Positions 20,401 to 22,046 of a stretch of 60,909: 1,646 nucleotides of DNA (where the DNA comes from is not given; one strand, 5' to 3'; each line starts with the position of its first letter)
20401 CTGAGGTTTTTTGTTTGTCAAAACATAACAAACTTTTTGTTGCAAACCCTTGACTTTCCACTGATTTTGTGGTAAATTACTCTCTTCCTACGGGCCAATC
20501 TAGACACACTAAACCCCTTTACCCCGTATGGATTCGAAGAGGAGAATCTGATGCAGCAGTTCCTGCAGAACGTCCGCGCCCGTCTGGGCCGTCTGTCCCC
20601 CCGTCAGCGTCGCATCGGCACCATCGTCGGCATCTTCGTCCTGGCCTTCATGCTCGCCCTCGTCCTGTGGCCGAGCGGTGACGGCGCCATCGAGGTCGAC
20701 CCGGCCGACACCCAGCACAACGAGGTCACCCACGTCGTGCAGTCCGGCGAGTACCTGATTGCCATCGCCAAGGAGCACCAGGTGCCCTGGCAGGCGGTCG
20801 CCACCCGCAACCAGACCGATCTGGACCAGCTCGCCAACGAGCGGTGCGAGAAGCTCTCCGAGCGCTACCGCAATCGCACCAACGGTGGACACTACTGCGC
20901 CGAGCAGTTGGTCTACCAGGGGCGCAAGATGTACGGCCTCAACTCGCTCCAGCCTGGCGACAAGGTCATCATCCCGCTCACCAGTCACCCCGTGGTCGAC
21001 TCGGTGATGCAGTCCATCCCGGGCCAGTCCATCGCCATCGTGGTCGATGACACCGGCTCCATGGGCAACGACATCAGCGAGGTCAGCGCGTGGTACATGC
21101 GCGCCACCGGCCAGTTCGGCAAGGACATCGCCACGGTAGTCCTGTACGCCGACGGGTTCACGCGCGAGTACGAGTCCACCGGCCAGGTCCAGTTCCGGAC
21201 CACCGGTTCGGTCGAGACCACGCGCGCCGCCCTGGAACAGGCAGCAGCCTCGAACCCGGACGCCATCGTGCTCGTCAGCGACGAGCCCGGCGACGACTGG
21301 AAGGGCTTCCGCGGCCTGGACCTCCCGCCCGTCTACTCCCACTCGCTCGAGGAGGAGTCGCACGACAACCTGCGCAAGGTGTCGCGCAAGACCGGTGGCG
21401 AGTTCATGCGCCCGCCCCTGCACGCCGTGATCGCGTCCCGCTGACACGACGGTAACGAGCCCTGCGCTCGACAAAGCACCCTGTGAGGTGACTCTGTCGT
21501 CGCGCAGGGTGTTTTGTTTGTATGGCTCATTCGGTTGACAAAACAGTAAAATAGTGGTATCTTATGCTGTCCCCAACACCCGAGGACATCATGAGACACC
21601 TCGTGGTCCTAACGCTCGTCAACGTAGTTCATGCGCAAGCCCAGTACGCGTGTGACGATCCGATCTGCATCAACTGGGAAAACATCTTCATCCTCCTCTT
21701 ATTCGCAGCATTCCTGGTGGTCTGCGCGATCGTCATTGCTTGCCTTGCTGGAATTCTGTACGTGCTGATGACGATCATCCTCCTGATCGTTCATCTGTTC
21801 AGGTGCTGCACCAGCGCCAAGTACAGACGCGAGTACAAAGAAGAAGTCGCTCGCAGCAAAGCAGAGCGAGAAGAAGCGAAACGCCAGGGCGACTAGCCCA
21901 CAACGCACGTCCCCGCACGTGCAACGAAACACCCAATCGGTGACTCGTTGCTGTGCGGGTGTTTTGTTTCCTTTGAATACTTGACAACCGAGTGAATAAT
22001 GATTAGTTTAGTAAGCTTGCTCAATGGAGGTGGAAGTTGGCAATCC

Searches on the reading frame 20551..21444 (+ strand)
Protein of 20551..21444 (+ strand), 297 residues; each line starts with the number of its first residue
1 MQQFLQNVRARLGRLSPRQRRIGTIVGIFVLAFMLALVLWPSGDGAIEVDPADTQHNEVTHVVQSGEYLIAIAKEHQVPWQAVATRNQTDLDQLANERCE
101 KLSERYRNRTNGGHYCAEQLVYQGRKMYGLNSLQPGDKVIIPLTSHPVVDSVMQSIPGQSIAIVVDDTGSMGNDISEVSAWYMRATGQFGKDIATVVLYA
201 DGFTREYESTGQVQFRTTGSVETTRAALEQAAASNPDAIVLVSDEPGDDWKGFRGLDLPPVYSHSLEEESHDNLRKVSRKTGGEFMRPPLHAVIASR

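Call 9: search_protein_families(library=pfam, proteins=[window:20551-21444:+], max_evalue=0.01)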
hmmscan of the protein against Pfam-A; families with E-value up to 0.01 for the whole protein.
window:20551-21444:+ (297 aa): 1 family
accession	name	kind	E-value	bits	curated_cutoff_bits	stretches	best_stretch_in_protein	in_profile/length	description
PF01476.26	LysM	-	7.3e-05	23.1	20.9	1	61-90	1-30/43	LysM domain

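Call 22: find_homologous_proteins(query=window:20551-21444:+, max_evalue=0.001)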
Query window:20551-21444:+ (297 aa): 49 proteins with E <= 0.001 among 1205 candidates.
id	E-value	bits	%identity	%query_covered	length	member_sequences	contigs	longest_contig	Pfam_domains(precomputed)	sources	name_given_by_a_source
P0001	2.9e-196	668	100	100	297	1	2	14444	-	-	-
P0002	3.2e-115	402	64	99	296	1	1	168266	-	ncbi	-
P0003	5.0e-101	356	56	99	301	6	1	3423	-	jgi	-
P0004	3.5e-100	353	61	86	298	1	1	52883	PF01476.27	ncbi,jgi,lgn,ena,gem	ncbi:MAG: LysM peptidoglycan-binding domain-containing protein [Patescibacteria group bacterium]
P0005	4.2e-98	346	56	99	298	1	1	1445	-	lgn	-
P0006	9.3e-98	345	61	85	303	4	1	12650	-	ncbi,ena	-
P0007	5.1e-94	333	60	86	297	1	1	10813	-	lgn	-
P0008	4.0e-92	327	53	99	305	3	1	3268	-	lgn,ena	-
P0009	4.1e-90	320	54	100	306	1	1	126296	-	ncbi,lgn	-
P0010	3.6e-69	251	53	77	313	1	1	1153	PF01476.27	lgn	-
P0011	3.7e-69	251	51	80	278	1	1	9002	PF01476.27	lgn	-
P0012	1.2e-68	250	49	76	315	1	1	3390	PF01476.27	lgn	-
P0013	4.6e-68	248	47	89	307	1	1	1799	PF01476.27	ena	-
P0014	4.1e-66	241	50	76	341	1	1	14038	PF01476.27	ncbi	-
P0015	2.3e-65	239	47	80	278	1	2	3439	PF01476.27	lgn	-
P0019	3.5e-64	235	49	78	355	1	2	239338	PF01476.27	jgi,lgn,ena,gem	-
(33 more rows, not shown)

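Call 23: find_encoding_contigs(protein=P0002, flank=10000, max_places=2)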
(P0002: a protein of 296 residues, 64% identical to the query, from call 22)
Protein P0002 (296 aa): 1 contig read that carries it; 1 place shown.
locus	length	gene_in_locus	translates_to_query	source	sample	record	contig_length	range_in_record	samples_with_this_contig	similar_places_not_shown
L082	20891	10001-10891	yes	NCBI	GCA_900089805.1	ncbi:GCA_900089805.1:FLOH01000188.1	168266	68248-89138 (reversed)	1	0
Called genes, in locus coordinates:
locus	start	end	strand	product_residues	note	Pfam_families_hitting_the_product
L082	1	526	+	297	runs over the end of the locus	-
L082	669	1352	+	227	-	-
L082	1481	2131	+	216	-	PF13483:Lactamase_B_3, PF12706:Lactamase_B_2 (weak)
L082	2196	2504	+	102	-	-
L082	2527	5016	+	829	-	PF00521:DNA_topoisoIV, PF03989:DNA_gyraseA_C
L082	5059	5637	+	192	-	PF01928:CYTH (weak)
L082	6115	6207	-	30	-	-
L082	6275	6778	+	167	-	PF01029:NusB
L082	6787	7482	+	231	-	PF22935:RM44_endonuclase (faint), PF14622:Ribonucleas_3_3, PF00636:Ribonuclease_3, PF00035:dsrm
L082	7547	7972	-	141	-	PF00877:NLPC_P60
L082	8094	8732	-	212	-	-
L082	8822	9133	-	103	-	-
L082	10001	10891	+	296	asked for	-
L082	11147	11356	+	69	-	-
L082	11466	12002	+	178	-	-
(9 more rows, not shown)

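Call 24: find_encoding_contigs(protein=P0009, flank=10000, max_places=2)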
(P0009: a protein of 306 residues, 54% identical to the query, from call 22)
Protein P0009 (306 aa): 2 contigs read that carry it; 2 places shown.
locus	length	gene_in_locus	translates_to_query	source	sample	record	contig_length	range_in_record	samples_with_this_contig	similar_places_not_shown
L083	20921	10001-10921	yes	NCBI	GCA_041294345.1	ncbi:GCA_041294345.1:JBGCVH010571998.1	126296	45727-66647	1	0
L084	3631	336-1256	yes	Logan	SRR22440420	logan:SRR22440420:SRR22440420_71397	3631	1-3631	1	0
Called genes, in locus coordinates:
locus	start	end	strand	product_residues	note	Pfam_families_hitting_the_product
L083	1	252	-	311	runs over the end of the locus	PF13624:SurA_N_3 (weak)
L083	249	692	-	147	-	PF04977:DivIC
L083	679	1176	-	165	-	PF14470:bPH_3 (weak), PF03703:bPH_2 (weak)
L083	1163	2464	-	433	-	PF08245:Mur_ligase_M, PF02875:Mur_ligase_C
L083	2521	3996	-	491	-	PF21799:MurD-like_N (weak), PF08245:Mur_ligase_M, PF02875:Mur_ligase_C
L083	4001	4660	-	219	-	PF00535:Glycos_transf_2, PF13641:Glyco_tranf_2_3 (weak)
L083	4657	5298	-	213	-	-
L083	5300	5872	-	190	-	PF01997:Translin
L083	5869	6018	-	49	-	-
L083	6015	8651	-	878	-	PF00690:Cation_ATPase_N, PF00122:E1-E2_ATPase, PF00702:Hydrolase, PF13246:Cation_ATPase, PF08282:Hydrolase_3 (weak), PF00689:Cation_ATPase_C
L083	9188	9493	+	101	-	-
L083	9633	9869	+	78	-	-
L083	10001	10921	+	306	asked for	-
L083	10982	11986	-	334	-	PF03033:Glyco_transf_28, PF13579:Glyco_trans_4_4 (weak), PF04101:Glyco_tran_28_C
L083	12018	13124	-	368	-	PF01098:FTSW_RODA_SPOVE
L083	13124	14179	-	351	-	PF00953:Glycos_transf_4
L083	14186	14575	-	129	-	-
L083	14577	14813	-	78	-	PF01106:NifU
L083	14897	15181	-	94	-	PF01016:Ribosomal_L27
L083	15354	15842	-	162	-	-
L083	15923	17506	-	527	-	PF01656:CbiA (weak), PF06418:CTP_synth_N, PF00117:GATase, PF07722:Peptidase_C26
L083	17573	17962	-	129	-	PF01281:Ribosomal_L9_N, PF03948:Ribosomal_L9_C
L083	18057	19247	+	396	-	-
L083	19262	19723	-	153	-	PF00578:AhpC-TSA, PF08534:Redoxin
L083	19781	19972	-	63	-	PF04070:DUF378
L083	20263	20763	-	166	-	PF00578:AhpC-TSA (weak), PF00085:Thioredoxin (weak)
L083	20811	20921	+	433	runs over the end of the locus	PF00342:PGI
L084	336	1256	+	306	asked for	-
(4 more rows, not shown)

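Call 25: find_encoding_contigs(protein=P0019, flank=10000, max_places=2)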
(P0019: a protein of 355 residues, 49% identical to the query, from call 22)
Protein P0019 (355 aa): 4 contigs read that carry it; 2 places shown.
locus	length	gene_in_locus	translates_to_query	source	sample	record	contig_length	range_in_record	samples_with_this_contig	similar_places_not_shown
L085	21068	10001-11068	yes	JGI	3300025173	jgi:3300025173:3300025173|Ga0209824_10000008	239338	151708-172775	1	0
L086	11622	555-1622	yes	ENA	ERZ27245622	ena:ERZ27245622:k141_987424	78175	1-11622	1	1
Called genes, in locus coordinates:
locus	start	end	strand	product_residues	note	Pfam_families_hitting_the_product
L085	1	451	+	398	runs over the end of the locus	PF00069:Pkinase, PF07714:PK_Tyr_Ser-Thr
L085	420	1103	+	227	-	-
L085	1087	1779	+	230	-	PF13483:Lactamase_B_3, PF12706:Lactamase_B_2 (weak)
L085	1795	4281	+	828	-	PF00521:DNA_topoisoIV, PF03989:DNA_gyraseA_C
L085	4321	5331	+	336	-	PF01636:APH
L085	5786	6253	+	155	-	PF01029:NusB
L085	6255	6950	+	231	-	PF14622:Ribonucleas_3_3, PF00636:Ribonuclease_3, PF00035:dsrm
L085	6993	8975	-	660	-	-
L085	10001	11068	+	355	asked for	PF01476:LysM (faint)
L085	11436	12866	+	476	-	PF00587:tRNA-synt_2b, PF03129:HGTP_anticodon, PF09180:ProRS-C_1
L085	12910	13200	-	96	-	PF00216:Bac_DNA_binding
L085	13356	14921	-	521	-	PF12072:RNase_Y_N, PF26594:KH_NusA_2nd (weak), PF00013:KH_1, PF22891:KH_PNO1_2nd, PF08668:HDOD (faint), PF01966:HD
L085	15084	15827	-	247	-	PF01509:TruB_N, PF16198:TruB_C_2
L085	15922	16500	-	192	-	-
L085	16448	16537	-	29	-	-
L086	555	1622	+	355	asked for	PF01476:LysM (faint)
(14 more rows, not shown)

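Call 31: find_related_loci(query=A1, collection=genome_contigs, flank=6000)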
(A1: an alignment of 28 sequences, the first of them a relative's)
Query A1 (297 aa) in genome_contigs; peptide patterns used: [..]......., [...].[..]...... (x = any residue, [..] = any of these).
87 stretches matched a pattern; 21 encode a relative of the query (tblastn E <= 1e-3); 21 distinct loci.
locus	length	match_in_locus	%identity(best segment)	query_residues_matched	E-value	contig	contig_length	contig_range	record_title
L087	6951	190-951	61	44-295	5e-104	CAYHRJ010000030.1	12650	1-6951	MAG TPA_asm: uncultured Gammaproteobacteria bacterium isolate ERP119705_co14_53 genome assembly, contig: NODE_6251_lengt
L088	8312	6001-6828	44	19-286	1e-77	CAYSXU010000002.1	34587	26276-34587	MAG TPA_asm: uncultured Gammaproteobacteria bacterium isolate SRP062349_co5_332 genome assembly, contig: NODE_290_length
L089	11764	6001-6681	50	61-286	3e-72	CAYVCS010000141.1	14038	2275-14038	MAG TPA_asm: uncultured Gammaproteobacteria bacterium isolate binchicken_co203_149 genome assembly, contig: k141_4188239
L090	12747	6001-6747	43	45-287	4e-61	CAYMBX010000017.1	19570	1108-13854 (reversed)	MAG TPA_asm: uncultured Gammaproteobacteria bacterium isolate SRP093185_co1_85 genome assembly, contig: NODE_1722_length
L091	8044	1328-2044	43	55-287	7e-60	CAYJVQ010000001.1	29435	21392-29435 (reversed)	MAG TPA_asm: uncultured Gammaproteobacteria bacterium isolate ERP125453_co1_318 genome assembly, contig: NODE_1338_lengt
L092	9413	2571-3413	39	7-286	5e-57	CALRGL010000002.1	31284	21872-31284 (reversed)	MAG: Candidatus Uhrbacteria bacterium RIFOXYB12_FULL_58_10 isolate ZH-bin-156 genome assembly, contig: ZH-15May19-c3002,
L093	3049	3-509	54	118-286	1e-53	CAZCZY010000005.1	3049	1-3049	MAG TPA_asm: uncultured Candidatus Saccharibacteria bacterium isolate binchicken_co165_436 genome assembly, contig: k141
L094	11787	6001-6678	42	60-285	2e-51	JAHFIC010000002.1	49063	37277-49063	MAG: Candidatus Magasanikiibacteriota bacterium isolate nzgw353 NODE_409_length_49064_cov_2.946979, whole genome shotgun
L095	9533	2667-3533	35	24-287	2e-49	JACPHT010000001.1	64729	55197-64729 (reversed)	MAG: Candidatus Uhrbacteria bacterium isolate NC_groundwater_421_Ag_B-0.1um_41_26 GD18-4_B1_scaffold_17425, whole genome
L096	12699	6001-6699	41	60-286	2e-47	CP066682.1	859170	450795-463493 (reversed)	MAG: Candidatus Kaiserbacteria bacterium isolate NC_groundwater_79_Ag_B-0.1um_58_26 chromosome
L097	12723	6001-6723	37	54-286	2e-47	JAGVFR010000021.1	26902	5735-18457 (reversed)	MAG: bacterium isolate DeMMO2_27 c_000000000352, whole genome shotgun sequence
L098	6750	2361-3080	38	45-287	1e-43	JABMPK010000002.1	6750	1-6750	MAG: Candidatus Uhrbacteria bacterium isolate bin.195 k141_72167, whole genome shotgun sequence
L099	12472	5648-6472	36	27-287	4e-42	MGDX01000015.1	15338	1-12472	MAG: Candidatus Uhrbacteria bacterium RIFCSPHIGHO2_02_FULL_53_13 rifcsphigho2_02_scaffold_19330, whole genome shotgun se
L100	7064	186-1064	35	22-297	5e-41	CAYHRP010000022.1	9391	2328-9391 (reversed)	MAG TPA_asm: uncultured Gammaproteobacteria bacterium isolate ERP119705_co15_220 genome assembly, contig: NODE_8761_leng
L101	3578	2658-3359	38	61-287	1e-40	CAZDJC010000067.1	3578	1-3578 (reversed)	MAG TPA_asm: uncultured Gammaproteobacteria bacterium isolate binchicken_co110_1271 genome assembly, contig: NODE_59111_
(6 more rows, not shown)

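Call 49: find_related_loci(query=A1, collection=viral_contigs, flank=5000)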
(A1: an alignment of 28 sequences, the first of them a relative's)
Query A1 (297 aa) in viral_contigs; peptide patterns used: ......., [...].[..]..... (x = any residue, [..] = any of these).
416 stretches matched a pattern, but none encodes a relative of the query by tblastn (E <= 1e-3).

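Call 53: search_protein_families(library=ncbifam, proteins=[window:20551-21444:+], max_evalue=0.01)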
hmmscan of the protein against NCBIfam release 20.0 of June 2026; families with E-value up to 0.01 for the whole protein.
window:20551-21444:+ (297 aa): 0 families

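Call 85: find_encoding_contigs(protein=P0001, flank=10000, max_places=4)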
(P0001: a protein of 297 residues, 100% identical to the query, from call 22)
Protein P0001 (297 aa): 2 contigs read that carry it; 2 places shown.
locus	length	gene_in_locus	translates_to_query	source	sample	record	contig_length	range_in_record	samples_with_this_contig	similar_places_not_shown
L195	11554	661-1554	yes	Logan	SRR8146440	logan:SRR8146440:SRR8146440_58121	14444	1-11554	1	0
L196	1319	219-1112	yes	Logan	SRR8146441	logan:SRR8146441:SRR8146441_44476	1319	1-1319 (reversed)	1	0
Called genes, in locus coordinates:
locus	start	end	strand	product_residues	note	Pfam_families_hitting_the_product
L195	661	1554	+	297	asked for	-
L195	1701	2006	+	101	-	-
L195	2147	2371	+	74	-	-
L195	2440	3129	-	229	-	-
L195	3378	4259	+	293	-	PF24827:AstE_AspA_cat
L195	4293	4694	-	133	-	-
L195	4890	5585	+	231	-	-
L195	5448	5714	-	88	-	-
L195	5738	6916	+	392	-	PF00587:tRNA-synt_2b, PF03129:HGTP_anticodon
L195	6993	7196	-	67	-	-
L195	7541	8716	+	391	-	PF07690:MFS_1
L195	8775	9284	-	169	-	-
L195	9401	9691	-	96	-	PF00216:Bac_DNA_binding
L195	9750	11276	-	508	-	PF12072:RNase_Y_N, PF00013:KH_1, PF22891:KH_PNO1_2nd (weak), PF01966:HD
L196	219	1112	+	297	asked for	-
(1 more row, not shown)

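Call 88: predict_structure(alignment_id=A1)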
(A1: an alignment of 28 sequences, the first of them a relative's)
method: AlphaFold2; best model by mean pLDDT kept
length: 297 residues; sequences in the alignment: 28
mean_pLDDT: 84.7   pTM: 0.73
mean pLDDT of the five models: 84.7, 82.6, 82.1, 81.5, 80.4
residues with pLDDT >= 90: 136; 70-90: 119; 50-70: 42; < 50: 0
segments of 3 or more residues with pLDDT < 50: none
pLDDT, mean of each block of 10 residues (from residue 1): 92 91 94 90 82 92 93 88 83 86 81 69 63 89 92 94 86 76 89 85 65 59 87 95 87 90 92 94 90 60
secondary structure, 60 per line:
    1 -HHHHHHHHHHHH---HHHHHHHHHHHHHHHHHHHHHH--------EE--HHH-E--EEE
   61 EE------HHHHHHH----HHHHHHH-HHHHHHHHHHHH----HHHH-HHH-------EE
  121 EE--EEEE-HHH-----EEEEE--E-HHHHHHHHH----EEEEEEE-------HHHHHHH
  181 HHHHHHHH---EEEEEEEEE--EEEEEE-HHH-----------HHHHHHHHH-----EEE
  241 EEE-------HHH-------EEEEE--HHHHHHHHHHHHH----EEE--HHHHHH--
elements in order: H2-13 H17-38 E58-62 H69-75 H80-86 H88-99 H104-107 E119-122 E125-128 E138-142 H147-155 E160-166 H174-188 E192-200 E203-208 H224-232 E238-243 E261-265 H268-280 E285-287 H290-295

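Call 92: fold_search(model_id=the predicted structure, library=pdb)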
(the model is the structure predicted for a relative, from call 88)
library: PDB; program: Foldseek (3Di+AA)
matches with E <= 10: 852; with E <= 0.001: 1
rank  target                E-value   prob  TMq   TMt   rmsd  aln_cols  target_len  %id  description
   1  3kp1_A                2.3e-04  0.84  0.21  0.11  17.6       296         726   10  Crystal structure of ornithine 4,5 aminomutase (Resting State) (released 2010-01-26)
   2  7agh_A                2.8e-03  0.28  0.16  0.16  13.5       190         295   12  Crystal structure of SF kinase YihV from E. coli in complex with AMPPNP-Mg (released 2021-04-14)
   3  3gxb_A                3.2e-03  1.00  0.30  0.47   5.2       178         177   10  Crystal structure of VWF A2 domain (released 2009-05-05)
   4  9qhe_G                3.6e-03  0.98  0.32  0.39  13.6       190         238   10  NorQD complex state 2 from Jhaorihella thermophila (released 2026-03-25)
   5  3zqk_B                4.6e-03  1.00  0.31  0.48   4.8       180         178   10  Von Willebrand Factor A2 domain with calcium (released 2011-07-27)
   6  7agh_B                6.6e-03  0.28  0.17  0.17  13.0       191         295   12  Crystal structure of SF kinase YihV from E. coli in complex with AMPPNP-Mg (released 2021-04-14)
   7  5c8a_B                9.5e-03  0.87  0.22  0.31   9.0       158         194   15  Crystal structure of a truncated form of Thermus thermophilus CarH bound to adenosylcobalamin (dark state) (released 2015-09-30)
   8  3sg0                  1.1e-02  0.99  0.25  0.21   4.0       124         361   11  The crystal structure of an extracellular ligand-binding receptor from Rhodopseudomonas palustris HaA2 (released 2011-06-29)
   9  4dqd                  1.1e-02  0.99  0.25  0.21   4.0       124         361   11  The crystal structure of a transporter in complex with 3-phenylpyruvic acid (released 2012-02-29)
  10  6bxf_A                1.2e-02  0.98  0.31  0.21   6.2       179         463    8  Crystal structure of an extended b3 integrin L33 (released 2018-08-01)
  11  3eoa_I                1.6e-02  0.98  0.32  0.48   5.8       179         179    6  Crystal structure the Fab fragment of Efalizumab in complex with LFA-1 I domain, Form I (released 2009-04-14)
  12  5e6u_A                1.6e-02  0.82  0.28  0.16  18.5       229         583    9  Structures of leukocyte integrin aLb2: The aI domain, the headpiece, and the pocket for the internal ligand (released 2016-04-06)
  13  5e6r_A                1.8e-02  0.84  0.30  0.17  18.8       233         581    8  Structures of leukocyte integrin aLb2: The aI domain, the headpiece, and the pocket for the internal ligand (released 2016-03-02)
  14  8gju_H                1.8e-02  0.69  0.23  0.12   7.2       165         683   14  Crystal structure of human methylmalonyl-CoA mutase (MMUT) in complex with methylmalonic acidemia type A protein (MMAA (released 2023-08-09)
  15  6pyx_A                2.2e-02  0.99  0.33  0.54   5.2       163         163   16  Calcium Activated Chloride Channel Regulator 1 (CLCA1) VWA Domain (released 2020-01-29)
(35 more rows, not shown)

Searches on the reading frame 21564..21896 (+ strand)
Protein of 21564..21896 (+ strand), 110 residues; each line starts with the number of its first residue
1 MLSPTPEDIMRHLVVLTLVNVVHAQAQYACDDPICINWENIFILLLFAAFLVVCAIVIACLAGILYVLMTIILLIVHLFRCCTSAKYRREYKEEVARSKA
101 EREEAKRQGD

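Call 9: search_protein_families(library=pfam, proteins=[window:21564-21896:+], max_evalue=0.01)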
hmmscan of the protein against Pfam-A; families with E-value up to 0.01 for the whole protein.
window:21564-21896:+ (110 aa): 1 family
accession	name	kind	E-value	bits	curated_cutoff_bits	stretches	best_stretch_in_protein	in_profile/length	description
PF17113.10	AmpE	-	0.0012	18.7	21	1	44-105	44-105/284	Regulatory signalling modulator protein AmpE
